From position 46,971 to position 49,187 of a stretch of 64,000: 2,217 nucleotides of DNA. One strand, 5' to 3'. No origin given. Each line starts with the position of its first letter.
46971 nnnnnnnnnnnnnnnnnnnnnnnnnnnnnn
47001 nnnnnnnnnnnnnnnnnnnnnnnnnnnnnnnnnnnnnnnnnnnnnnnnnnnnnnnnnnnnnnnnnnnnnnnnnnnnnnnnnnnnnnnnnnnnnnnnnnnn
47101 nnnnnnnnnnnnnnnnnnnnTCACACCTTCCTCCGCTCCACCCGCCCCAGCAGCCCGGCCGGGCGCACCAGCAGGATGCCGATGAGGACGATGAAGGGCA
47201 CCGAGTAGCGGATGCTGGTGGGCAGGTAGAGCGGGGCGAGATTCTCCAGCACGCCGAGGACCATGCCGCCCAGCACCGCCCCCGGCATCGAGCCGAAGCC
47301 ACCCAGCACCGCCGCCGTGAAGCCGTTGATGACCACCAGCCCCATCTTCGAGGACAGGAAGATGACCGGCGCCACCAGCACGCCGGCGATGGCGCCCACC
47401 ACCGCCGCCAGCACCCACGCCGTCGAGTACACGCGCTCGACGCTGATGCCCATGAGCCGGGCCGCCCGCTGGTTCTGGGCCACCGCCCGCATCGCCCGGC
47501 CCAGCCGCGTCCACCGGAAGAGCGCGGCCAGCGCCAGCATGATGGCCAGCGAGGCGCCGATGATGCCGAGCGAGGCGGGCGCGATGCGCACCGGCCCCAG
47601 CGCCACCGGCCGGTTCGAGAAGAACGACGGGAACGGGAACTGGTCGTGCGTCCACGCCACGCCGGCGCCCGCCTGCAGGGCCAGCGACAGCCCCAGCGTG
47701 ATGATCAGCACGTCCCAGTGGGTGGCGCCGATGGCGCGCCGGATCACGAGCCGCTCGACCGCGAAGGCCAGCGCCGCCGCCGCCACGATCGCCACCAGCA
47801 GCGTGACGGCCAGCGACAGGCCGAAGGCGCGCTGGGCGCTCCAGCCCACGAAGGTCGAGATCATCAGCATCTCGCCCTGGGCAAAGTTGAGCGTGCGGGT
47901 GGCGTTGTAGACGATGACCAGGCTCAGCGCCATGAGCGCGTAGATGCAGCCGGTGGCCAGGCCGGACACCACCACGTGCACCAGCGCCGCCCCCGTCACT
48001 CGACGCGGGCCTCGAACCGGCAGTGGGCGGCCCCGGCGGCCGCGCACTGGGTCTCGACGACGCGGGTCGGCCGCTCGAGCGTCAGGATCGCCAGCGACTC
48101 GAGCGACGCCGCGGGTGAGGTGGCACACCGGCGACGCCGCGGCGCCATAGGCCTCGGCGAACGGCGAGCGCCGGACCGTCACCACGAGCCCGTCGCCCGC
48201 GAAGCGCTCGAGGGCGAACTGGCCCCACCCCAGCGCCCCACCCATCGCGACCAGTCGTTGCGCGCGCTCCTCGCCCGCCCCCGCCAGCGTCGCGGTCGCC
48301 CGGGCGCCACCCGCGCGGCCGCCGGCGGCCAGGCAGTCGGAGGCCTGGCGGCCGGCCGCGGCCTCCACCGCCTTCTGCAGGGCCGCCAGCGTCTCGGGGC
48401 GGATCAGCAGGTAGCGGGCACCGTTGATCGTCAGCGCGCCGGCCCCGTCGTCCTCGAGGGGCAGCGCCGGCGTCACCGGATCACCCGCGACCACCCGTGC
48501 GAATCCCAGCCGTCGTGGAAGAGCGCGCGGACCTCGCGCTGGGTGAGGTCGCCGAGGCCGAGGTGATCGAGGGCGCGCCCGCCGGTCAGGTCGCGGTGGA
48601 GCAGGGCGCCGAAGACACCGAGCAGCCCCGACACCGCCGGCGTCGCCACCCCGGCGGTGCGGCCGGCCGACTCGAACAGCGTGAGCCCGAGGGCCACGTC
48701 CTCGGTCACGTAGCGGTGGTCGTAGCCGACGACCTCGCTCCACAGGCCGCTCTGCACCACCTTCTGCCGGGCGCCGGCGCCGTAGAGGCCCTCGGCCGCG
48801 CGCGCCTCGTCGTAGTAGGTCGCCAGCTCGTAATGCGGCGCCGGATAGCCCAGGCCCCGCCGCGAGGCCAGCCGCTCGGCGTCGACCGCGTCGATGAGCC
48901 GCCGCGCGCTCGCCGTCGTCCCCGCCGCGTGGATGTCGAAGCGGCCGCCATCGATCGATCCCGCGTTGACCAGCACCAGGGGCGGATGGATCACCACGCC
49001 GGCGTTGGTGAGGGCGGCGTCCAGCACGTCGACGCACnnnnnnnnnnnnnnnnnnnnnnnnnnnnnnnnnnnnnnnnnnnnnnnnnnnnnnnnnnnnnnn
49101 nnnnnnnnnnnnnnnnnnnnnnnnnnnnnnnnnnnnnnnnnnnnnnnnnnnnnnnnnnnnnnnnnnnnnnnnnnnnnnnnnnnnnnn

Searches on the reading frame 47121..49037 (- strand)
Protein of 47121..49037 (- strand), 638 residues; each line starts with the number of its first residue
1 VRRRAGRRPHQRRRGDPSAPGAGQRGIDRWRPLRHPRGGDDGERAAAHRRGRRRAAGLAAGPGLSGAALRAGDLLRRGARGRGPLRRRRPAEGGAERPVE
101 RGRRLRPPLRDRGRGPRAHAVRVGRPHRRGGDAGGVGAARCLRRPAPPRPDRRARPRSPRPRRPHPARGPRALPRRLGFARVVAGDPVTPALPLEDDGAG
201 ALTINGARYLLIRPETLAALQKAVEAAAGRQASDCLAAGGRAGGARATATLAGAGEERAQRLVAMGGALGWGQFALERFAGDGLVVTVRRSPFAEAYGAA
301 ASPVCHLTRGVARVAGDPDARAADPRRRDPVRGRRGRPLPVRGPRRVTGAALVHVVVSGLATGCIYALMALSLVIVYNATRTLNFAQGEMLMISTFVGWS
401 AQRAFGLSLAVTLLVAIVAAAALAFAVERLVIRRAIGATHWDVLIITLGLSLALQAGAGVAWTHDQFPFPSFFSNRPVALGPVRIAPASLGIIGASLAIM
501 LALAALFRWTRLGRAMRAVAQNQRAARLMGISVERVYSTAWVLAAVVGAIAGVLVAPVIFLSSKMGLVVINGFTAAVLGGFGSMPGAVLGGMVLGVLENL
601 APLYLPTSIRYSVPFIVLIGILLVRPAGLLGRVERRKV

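Call 10: search_protein_families(library=pfam, proteins=[window:47121-49037:-], max_evalue=0.001)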
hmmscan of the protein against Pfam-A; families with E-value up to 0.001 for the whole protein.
window:47121-49037:- (638 aa): 1 family
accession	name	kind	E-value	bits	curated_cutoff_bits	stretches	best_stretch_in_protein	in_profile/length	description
PF02653.21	BPD_transp_2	-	2.6e-33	115.8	26.8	1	357-622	3-269/269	Branched-chain amino acid transport system / permease component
